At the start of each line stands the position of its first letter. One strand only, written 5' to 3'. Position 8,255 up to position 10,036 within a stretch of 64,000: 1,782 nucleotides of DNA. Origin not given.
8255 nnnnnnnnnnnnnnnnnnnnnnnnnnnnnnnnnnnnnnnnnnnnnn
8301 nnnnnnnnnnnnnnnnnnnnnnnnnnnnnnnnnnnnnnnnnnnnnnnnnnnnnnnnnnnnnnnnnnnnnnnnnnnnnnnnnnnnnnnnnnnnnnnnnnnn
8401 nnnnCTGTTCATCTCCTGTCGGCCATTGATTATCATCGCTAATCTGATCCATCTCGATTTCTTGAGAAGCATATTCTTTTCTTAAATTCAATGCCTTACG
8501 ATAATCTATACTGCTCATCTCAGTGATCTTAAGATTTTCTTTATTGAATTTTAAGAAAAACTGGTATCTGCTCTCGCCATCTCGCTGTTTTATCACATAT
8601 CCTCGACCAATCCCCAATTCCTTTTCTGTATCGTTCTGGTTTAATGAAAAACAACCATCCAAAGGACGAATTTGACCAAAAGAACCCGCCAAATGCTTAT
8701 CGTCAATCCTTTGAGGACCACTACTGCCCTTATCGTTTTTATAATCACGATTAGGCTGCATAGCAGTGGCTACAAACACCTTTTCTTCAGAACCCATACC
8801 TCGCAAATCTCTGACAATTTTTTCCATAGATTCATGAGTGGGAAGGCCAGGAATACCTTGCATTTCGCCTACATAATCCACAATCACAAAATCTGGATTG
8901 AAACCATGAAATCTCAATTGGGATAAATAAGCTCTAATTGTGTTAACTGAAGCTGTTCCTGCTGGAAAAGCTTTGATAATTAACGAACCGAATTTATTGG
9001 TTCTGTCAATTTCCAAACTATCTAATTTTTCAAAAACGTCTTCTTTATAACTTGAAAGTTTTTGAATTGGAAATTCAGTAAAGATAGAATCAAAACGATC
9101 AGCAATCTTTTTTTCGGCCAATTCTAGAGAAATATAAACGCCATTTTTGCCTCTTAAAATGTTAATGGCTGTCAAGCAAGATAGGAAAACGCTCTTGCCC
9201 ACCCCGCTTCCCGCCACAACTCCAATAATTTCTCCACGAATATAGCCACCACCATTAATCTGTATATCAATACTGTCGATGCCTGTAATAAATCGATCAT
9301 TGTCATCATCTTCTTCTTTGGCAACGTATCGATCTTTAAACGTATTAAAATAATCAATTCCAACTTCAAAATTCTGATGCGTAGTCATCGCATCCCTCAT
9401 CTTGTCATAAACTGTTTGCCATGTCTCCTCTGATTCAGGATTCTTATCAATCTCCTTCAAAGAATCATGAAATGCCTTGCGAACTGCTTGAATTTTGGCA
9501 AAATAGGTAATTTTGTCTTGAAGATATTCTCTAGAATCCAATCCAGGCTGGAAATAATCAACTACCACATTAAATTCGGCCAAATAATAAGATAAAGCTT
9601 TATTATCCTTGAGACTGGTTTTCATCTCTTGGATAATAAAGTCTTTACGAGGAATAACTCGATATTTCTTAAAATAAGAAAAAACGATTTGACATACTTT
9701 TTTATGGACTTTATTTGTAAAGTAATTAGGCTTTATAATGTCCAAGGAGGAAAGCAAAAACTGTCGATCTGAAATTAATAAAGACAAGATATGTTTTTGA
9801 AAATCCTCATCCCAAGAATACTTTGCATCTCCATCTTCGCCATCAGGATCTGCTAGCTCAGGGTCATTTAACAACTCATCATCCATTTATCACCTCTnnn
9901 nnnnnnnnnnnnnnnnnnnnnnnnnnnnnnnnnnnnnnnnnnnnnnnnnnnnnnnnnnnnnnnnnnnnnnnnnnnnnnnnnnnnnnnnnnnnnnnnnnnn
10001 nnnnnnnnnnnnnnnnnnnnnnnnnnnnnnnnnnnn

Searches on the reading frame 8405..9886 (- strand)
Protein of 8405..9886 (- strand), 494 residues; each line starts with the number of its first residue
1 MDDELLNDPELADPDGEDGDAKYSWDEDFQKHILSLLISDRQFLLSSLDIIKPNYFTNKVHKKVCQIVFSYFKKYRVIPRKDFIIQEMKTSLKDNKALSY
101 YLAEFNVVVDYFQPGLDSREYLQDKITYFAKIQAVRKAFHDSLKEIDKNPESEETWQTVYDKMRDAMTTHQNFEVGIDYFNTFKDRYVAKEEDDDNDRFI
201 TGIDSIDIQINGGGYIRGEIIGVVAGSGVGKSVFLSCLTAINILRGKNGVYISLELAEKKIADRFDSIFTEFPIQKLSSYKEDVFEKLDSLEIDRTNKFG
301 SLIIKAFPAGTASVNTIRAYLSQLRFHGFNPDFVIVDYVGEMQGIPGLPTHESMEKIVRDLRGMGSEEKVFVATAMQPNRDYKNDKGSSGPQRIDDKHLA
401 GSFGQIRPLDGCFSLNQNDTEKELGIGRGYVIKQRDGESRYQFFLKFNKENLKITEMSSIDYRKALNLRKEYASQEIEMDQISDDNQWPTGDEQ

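Call 5: search_protein_families(library=phrogs, proteins=[window:8405-9886:-], max_evalue=0.001)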
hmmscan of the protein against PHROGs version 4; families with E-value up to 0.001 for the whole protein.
window:8405-9886:- (494 aa): 4 families
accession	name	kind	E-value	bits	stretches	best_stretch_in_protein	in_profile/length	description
phrog_19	-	DNA, RNA and nucleotide metabolism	7.4e-67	227.6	1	24-470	158-589/621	DnaB-like replicative helicase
phrog_239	-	DNA, RNA and nucleotide metabolism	3.6e-16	60.3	1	213-464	353-606/801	DNA primase/helicase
phrog_243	-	DNA, RNA and nucleotide metabolism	2.6e-12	47.3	1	210-458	27-269/273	DnaB-like replicative helicase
phrog_97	-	other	0.00041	20.7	1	191-252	42-109/506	UvsX-like recombinase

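Call 11: search_dna_similar(query=window:8405-9886:-, collection=phages, mode=protein, max_rows=15)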
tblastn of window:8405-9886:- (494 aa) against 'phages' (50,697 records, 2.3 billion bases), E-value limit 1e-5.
Records with a match: 2537; places in all: 2540; records where one place covers at least 80% of the query: 1645.
Best place of each record, by identity: <60% 2537.
By first word of the organism name: Escherichia 622; Synechococcus 358; Klebsiella 335; Salmonella 186; Vibrio 172; Shigella 85; Aeromonas 81; Acinetobacter 71; Cyanophage 60; Enterobacter 58; and 60 more.
By host as written in the record: - 456; Escherichia coli 266; Klebsiella pneumoniae 113; Synechococcus 106; Escherichia coli O157:H7 35; Synechococcus sp. 32; Aeromonas salmonicida 29; Synechococcus sp. WH7803 28; and 584 more.
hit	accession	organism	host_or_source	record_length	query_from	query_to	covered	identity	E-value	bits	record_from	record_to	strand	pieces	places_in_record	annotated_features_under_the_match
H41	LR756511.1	uncultured phage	metagenomic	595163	11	483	96%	34.1%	8e-78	271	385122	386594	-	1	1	record has no annotation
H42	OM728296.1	Bacillus phage vB_BsuM-Goe26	Bacillus subtilis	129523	23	437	84%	31.4%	6e-38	154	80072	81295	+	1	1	radA: DNA repair protein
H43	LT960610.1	Bacillus phage SBSphiC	Bacillus subtilis BEST7003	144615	23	437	84%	31.4%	7e-38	154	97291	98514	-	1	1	record has no annotation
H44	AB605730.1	Bacillus phage SP-10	-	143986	23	437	84%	31.0%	4e-36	149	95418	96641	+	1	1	DNA primase/helicase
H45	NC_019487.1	Bacillus phage SP-10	-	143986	23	437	84%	31.0%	4e-36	149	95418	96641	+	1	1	DNA primase/helicase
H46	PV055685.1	Pseudomonas phage QdP_Psa3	Pseudomonas syringae pv. actinidiae ...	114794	22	450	87%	29.9%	2e-30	132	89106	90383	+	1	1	DnaB-like replicative helicase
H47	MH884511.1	Exiguobacterium phage vB_EalM-132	Exiguobacterium alkaliphilum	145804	22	439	85%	30.6%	2e-32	137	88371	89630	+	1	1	dnaC_1: replicative DNA helicase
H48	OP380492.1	Bacillus phage Nachito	Bacillus sp. ET1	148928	23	438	84%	30.0%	3e-37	152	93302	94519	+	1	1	DNA helicase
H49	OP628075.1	Lysinibacillus phage vB_LfM_LysYB1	Lysinibacillus fusiformis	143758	23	439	84%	29.9%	2e-40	162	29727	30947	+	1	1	DNA helicase activity protein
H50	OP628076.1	Lysinibacillus phage vB_LfM_LysYB2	Lysinibacillus fusiformis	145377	23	439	84%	29.9%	2e-40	162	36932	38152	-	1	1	DNA helicase activity protein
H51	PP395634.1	Microcystis phage Mel-JY01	Microcystis elabens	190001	25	475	91%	27.5%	7e-29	127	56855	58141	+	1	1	helicase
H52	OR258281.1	Xanthomonas phage XaC1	Xanthomonas vesicatoria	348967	24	492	95%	25.7%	8e-21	102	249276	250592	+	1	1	DnaB-like DNA helicase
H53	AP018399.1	Xanthomonas phage XacN1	Xanthomonas citri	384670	21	463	90%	27.2%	2e-12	76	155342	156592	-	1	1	DNA primase/helicase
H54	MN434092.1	Klebsiella phage AmPh_EK29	Klebsiella pneumoniae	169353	33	487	92%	26.4%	8e-17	90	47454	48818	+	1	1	DNA primase/helicase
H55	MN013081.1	Klebsiella phage vB_KpnM_Potts1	Klebsiella pneumoniae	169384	33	487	92%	26.4%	8e-17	90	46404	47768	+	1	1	putative DNA primase/helicase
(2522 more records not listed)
